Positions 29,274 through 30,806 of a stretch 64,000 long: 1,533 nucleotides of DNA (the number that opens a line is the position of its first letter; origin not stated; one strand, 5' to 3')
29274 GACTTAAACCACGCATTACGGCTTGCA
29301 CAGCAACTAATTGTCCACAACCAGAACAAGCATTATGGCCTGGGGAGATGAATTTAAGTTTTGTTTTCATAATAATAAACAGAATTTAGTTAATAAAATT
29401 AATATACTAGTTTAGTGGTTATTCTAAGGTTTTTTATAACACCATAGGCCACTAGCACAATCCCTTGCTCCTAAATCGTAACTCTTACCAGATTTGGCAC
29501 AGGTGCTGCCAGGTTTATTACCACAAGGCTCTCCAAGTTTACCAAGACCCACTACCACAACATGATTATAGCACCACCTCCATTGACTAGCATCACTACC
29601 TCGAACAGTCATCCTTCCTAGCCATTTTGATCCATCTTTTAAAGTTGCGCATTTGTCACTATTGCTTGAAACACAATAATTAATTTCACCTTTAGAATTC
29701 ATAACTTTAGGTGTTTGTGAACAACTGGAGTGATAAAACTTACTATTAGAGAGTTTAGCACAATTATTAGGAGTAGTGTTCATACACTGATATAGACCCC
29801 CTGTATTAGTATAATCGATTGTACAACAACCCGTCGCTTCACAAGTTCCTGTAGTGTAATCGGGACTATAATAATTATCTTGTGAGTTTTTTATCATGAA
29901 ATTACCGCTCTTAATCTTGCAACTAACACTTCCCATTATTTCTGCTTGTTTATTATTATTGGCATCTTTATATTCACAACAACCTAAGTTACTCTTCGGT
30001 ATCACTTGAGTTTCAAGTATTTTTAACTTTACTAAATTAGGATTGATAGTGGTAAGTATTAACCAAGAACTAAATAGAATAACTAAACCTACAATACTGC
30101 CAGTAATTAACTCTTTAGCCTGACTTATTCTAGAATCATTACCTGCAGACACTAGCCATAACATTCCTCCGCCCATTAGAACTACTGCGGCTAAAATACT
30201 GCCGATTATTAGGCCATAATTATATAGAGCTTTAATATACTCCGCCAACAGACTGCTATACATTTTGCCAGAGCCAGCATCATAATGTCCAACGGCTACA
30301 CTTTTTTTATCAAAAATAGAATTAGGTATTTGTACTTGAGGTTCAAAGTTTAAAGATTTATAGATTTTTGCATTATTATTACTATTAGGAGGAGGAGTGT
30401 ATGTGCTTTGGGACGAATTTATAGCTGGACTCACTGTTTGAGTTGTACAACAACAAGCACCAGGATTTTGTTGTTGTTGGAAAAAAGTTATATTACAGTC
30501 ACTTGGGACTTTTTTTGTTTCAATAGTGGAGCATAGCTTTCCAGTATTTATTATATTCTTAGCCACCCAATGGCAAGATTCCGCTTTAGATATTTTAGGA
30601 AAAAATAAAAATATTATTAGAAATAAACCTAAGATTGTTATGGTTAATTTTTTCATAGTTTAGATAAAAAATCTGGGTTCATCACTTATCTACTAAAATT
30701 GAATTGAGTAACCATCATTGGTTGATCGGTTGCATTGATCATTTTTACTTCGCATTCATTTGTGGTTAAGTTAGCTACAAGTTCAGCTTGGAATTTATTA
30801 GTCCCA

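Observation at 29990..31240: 367-bp 100%-identical core shared by the two paralogs while both flanks are unalignable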

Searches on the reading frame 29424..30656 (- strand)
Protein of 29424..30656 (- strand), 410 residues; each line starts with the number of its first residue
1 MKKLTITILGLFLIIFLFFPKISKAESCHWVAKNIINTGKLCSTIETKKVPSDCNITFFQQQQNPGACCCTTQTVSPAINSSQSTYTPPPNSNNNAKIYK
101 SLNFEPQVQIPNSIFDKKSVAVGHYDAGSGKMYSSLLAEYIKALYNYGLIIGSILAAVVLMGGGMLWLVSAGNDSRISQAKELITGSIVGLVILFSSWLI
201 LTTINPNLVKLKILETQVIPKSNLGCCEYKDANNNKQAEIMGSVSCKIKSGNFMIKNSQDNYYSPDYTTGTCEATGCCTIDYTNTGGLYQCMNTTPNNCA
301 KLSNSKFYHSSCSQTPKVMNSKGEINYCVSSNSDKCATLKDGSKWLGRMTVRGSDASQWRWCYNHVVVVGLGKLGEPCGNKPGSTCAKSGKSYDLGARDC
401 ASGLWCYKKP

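Call 4: search_protein_families(library=pfam, proteins=[window:29424-30656:-], max_evalue=1)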
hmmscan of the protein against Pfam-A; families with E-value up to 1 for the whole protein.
window:29424-30656:- (410 aa): 2 families
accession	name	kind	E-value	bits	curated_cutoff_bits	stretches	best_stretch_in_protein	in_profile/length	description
PF18895.5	T4SS_pilin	-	1.4e-06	28.7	26.6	1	138-204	6-71/71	Type IV secretion system pilin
PF22221.2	NigD_N-like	-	0.7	10.3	24.6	1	232-283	1-53/78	Lipoprotein BF3042 OB domain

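Call 8: find_encoding_contigs(protein=window:29424-30656:-, flank=6000, max_places=10)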
Protein window:29424-30656:- (410 aa): no gene with exactly this product is on record in the collection.

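Call 9: find_homologous_proteins(query=window:29424-30656:-)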
Query window:29424-30656:- (410 aa): 44 proteins with E <= 0.001 among 3711 candidates.
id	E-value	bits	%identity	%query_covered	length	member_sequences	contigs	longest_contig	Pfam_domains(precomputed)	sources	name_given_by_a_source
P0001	1.5e-279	945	100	100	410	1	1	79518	PF18895.6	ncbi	-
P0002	1.4e-88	316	49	76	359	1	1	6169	PF18895.6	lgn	-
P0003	8.2e-84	300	63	61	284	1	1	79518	PF18895.6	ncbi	-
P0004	3.8e-83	298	47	82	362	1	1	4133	-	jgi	-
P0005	9.3e-74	267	46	77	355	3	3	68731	PF18895.6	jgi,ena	-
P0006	3.9e-66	242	43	77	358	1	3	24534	PF18895.6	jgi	jgi:hypothetical protein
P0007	1.1e-61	227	43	75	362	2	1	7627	PF18895.6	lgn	-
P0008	1.5e-61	227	41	80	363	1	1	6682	PF18895.6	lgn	-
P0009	5.7e-60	222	42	76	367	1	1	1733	PF18895.6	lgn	-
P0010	8.1e-60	221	44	76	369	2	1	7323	PF18895.6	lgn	-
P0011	2.3e-56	210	41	77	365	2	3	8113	-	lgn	-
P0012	6.9e-54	202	41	78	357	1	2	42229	PF18895.6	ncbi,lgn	-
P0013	1.3e-50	191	39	75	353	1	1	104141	PF18895.6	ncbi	-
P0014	1.8e-49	187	48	54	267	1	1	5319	PF18895.6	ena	-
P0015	3.8e-49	186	37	75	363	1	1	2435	PF18895.6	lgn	-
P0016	4.0e-48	183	37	100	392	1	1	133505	PF18895.6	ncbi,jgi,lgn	ncbi:MAG: pilin [Patescibacteria group bacterium]|jgi:hypothetical protein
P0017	1.6e-47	181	39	84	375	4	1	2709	PF18895.6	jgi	-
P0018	8.8e-47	178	39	78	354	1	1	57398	PF18895.6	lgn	-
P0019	5.0e-46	176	50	49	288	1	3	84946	PF18895.6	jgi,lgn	-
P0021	5.0e-44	169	37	75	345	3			PF18895.6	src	-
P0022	6.1e-44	169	38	76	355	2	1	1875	PF18895.6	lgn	-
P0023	2.2e-40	157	38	75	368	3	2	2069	PF18895.6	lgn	-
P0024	2.3e-39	154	47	43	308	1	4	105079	PF18895.6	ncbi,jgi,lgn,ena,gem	ncbi:MAG: pilin [Patescibacteria group bacterium]|jgi:hypothetical protein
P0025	2.6e-38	150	39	61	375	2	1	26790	PF18895.6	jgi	jgi:hypothetical protein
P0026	3.1e-38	150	36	79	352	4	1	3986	PF18895.6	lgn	-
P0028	1.2e-36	145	34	76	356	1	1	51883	PF18895.6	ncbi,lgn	-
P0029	5.6e-36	143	58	32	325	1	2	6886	PF18895.6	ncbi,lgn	-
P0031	2.1e-35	141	61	29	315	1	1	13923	PF18895.6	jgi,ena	-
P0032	7.4e-30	122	35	73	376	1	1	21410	PF18895.6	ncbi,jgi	-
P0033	3.3e-29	120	32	75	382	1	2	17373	PF18895.6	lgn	-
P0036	1.9e-26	111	44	35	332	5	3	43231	PF18895.6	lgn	-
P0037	1.3e-25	108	42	38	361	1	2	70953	PF18895.6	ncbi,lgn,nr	ncbi:MAG: pilin [Candidatus Falkowbacteria bacterium]|nr:pilin [Candidatus Falkowbacteria bacterium]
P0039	1.9e-23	101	33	58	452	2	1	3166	PF18895.6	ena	-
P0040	4.4e-22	97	36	52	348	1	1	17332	PF18895.6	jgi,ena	-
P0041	1.9e-20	91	28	61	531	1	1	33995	PF18895.6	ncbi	-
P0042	5.9e-19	86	39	39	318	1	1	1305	PF18895.6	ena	-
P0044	1.9e-10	58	32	48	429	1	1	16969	PF18895.6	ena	-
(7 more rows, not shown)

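Call 11: find_encoding_contigs(protein=P0005, flank=6000, max_places=4)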
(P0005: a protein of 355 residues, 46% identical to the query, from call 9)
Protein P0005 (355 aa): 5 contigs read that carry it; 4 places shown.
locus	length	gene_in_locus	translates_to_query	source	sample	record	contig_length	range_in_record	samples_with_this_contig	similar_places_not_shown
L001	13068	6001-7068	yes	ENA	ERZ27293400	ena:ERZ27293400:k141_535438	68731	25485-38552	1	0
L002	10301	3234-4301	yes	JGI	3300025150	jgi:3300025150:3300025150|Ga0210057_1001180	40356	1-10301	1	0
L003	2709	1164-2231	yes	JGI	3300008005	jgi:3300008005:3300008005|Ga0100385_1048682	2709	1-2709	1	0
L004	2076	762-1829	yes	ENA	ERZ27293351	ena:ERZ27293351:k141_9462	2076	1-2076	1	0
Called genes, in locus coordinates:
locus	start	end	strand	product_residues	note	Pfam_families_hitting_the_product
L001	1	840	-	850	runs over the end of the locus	PF00133:tRNA-synt_1, PF09334:tRNA-synt_1g, PF13603:tRNA-synt_1_2, PF00133:tRNA-synt_1, PF08264:Anticodon_1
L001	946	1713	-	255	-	PF03372:Exo_endo_phos, PF14529:Exo_endo_phos_2 (faint)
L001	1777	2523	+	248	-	PF13462:Thioredoxin_4, PF01323:DSBA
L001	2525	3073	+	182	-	PF01558:POR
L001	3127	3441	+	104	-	PF14697:Fer4_21 (weak), PF12837:Fer4_6 (weak), PF00037:Fer4 (weak), PF12838:Fer4_7, PF13187:Fer4_9 (weak), PF14697:Fer4_21 (weak), PF12837:Fer4_6 (weak), PF00037:Fer4 (weak), +3 more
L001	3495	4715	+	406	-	PF01855:POR_N, PF17147:PFOR_II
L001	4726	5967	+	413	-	PF18895:T4SS_pilin (weak)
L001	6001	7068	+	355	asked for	PF18895:T4SS_pilin (weak)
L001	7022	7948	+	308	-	PF02775:TPP_enzyme_C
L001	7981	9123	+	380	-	PF18895:T4SS_pilin (weak), PF13539:Peptidase_M15_4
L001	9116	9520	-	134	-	PF00075:RNase_H, PF13456:RVT_3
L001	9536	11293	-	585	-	PF01368:DHH, PF02272:DHHA1, PF17768:RecJ_OB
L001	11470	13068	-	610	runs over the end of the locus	PF00009:GTP_EFTU, PF01926:MMR_HSR1 (weak), PF03144:GTP_EFTU_D2, PF22042:EF-G_D2 (weak), PF00679:EFG_C, PF06421:LepA_C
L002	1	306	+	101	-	?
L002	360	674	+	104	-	PF14697:Fer4_21 (weak), PF12837:Fer4_6 (weak), PF00037:Fer4 (weak), PF12838:Fer4_7, PF13187:Fer4_9 (weak), PF14697:Fer4_21 (weak), PF12837:Fer4_6 (weak), PF00037:Fer4 (weak), +3 more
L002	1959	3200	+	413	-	PF18895:T4SS_pilin (weak)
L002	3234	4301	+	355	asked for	PF18895:T4SS_pilin (weak)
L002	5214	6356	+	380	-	PF18895:T4SS_pilin (weak), PF13539:Peptidase_M15_4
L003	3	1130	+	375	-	PF18895:T4SS_pilin (weak)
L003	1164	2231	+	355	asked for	PF18895:T4SS_pilin (weak)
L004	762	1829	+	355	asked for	PF18895:T4SS_pilin (weak)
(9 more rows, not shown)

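Call 12: find_encoding_contigs(protein=P0002, flank=6000, max_places=3)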
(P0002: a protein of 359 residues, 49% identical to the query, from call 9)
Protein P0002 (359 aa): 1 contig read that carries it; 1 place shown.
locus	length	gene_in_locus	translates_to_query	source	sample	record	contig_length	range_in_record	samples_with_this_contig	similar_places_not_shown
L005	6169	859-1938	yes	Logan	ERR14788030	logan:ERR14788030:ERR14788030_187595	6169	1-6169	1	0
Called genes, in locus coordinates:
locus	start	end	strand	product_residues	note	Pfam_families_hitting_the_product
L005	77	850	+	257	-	PF13462:Thioredoxin_4, PF01323:DSBA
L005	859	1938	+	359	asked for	PF18895:T4SS_pilin (weak)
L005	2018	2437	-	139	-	PF00075:RNase_H, PF13456:RVT_3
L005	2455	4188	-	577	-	PF01368:DHH, PF02272:DHHA1, PF17768:RecJ_OB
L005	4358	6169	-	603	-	?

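Call 36: predict_structure(alignment_id=A4)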
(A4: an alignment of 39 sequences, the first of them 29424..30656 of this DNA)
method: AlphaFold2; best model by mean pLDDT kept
length: 410 residues; sequences in the alignment: 39
mean_pLDDT: 76.9   pTM: 0.57
mean pLDDT of the five models: 76.9, 74.2, 74.2, 72.0, 70.6
residues with pLDDT >= 90: 121; 70-90: 172; 50-70: 60; < 50: 57
segments of 3 or more residues with pLDDT < 50: 23-49, 59-65, 73-88
pLDDT, mean of each block of 10 residues (from residue 1): 62 70 42 39 47 56 50 44 44 57 89 93 85 88 88 87 84 83 85 84 76 74 89 95 93 83 91 94 72 93 92 85 76 79 76 66 92 93 89 82 88
secondary structure, 60 per line:
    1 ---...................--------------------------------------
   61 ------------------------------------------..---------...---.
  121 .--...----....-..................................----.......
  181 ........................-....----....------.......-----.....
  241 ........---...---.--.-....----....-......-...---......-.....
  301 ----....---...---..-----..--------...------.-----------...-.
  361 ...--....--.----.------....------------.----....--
elements in order: H4-22 E124-126 E131-134 H136-169 H174-204 H206-209 E214-217 E224-230 E236-242 H243-248 E252-254 E263-266 E271-274 E276-281 E289-294 H296-300 E305-308 E360-363 E366-369 E384-387 E405-408

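Call 38: search_solved_structures(query=A4, max_evalue=1)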
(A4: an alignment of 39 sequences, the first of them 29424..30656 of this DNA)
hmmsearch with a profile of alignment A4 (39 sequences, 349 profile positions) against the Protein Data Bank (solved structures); distinct sequences matched with E-value up to 1: 0.

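Call 39: fold_search(model_id=the predicted structure, library=pdb)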
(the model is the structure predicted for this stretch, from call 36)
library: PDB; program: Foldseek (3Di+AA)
matches with E <= 10: 147; with E <= 0.001: 0
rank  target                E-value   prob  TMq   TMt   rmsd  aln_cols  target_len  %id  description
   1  2f1m_D                9.7e-01  0.14  0.16  0.28  18.0       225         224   10  Conformational flexibility in the multidrug efflux system protein AcrA (released 2006-03-21)
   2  6xvi_D                1.0e+00  0.02  0.07  0.07  23.3       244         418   10  Crystal structure of Megabody Mb-Nb207-c7HopQ_A12 (released 2021-01-13)
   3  4iaj_D                1.3e+00  0.06  0.06  0.21  11.2        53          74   19  Crystal structure of a conserved domain protein (SP_1775) from Streptococcus pneumoniae TIGR4 at 1.91 A resolution (released 2013-02-06)
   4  5xu0_A                1.3e+00  0.06  0.12  0.19  17.7       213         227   10  Structure of the membrane fusion protein Spr0693 from Streptococcus pneumoniae R6 (released 2018-01-24)
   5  1p16_B                1.3e+00  0.02  0.07  0.07  12.4        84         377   12  Structure of an mRNA capping enzyme bound to the phosphorylated carboxyl-terminal domain of RNA polymerase II (released 2003-07-15)
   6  8u4b_A                1.8e+00  0.04  0.06  0.03  13.6        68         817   12  Cryo-EM structure of long form insulin receptor (IR-B) in the apo state (released 2024-03-27)
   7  6bmm_B                2.0e+00  0.14  0.11  0.15  11.4        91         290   19  Structure of human DHHC20 palmitoyltransferase, space group P21 (released 2018-01-24)
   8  9l9t_A                2.1e+00  0.08  0.14  0.27  19.3       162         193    8  Crystal structure of a coronaviral M protein in complex with a C-terminal peptide of the N protein (released 2025-11-05)
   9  7yq5_E                2.1e+00  0.03  0.06  0.03  13.5        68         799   12  human insulin receptor bound with A62 DNA aptamer and insulin (released 2022-11-09)
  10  7yq3_E                2.1e+00  0.03  0.06  0.03  13.5        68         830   12  human insulin receptor bound with A43 DNA aptamer and insulin (released 2022-11-09)
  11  4iaj_B                2.2e+00  0.04  0.06  0.20  11.2        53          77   19  Crystal structure of a conserved domain protein (SP_1775) from Streptococcus pneumoniae TIGR4 at 1.91 A resolution (released 2013-02-06)
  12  7sl1_A                2.2e+00  0.04  0.06  0.03  13.8        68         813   12  Full-length insulin receptor bound with site 1 binding deficient mutant insulin (A-V3E) (released 2022-03-30)
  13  4hg4_X                2.4e+00  0.01  0.07  0.12  14.3       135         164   10  Crystal structure of Fab 2G1 in complex with a H2N2 influenza virus hemagglutinin (released 2013-02-13)
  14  9ws0_A                2.5e+00  0.01  0.07  0.10  14.3       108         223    8  Crystal structure of cZ22-Fab in complex with left-handed d(CG)6 DNA (released 2026-02-18)
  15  9loe_B                2.5e+00  0.01  0.05  0.09  19.7       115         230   17  Cryo-EM structure of SFTSV Gn in complex with ZS004-1C5 (released 2026-01-28)
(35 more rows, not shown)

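Call 44: find_encoding_contigs(protein=P0014, flank=5000, max_places=4)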
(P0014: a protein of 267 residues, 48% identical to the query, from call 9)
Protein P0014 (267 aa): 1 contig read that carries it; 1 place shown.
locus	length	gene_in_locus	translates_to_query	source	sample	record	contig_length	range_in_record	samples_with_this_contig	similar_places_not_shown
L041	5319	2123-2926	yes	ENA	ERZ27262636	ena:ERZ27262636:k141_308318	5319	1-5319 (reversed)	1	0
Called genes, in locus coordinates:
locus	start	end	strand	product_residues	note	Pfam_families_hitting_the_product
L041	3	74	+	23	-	?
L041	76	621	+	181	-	PF01558:POR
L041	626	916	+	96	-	PF12797:Fer4_2 (weak), PF12837:Fer4_6 (weak), PF13237:Fer4_10, PF00037:Fer4 (weak), PF14697:Fer4_21, PF12838:Fer4_7, PF13187:Fer4_9 (weak), PF00037:Fer4, +3 more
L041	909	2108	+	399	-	PF01855:POR_N, PF17147:PFOR_II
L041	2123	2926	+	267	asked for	PF18895:T4SS_pilin (weak)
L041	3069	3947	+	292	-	PF02775:TPP_enzyme_C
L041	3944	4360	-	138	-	PF00075:RNase_H, PF13456:RVT_3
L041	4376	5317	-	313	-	?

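Call 45: find_encoding_contigs(protein=P0004, flank=5000, max_places=4)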
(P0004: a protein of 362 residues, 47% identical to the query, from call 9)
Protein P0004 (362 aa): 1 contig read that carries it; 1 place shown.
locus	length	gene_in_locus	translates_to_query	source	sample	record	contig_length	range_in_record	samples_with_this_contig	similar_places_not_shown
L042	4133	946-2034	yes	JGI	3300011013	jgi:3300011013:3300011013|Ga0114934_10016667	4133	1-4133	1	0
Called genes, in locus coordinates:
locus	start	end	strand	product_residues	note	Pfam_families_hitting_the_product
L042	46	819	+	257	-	PF13462:Thioredoxin_4, PF01323:DSBA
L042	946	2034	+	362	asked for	-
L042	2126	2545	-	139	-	PF00075:RNase_H, PF13456:RVT_3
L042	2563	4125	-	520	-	PF01368:DHH, PF02272:DHHA1, PF17768:RecJ_OB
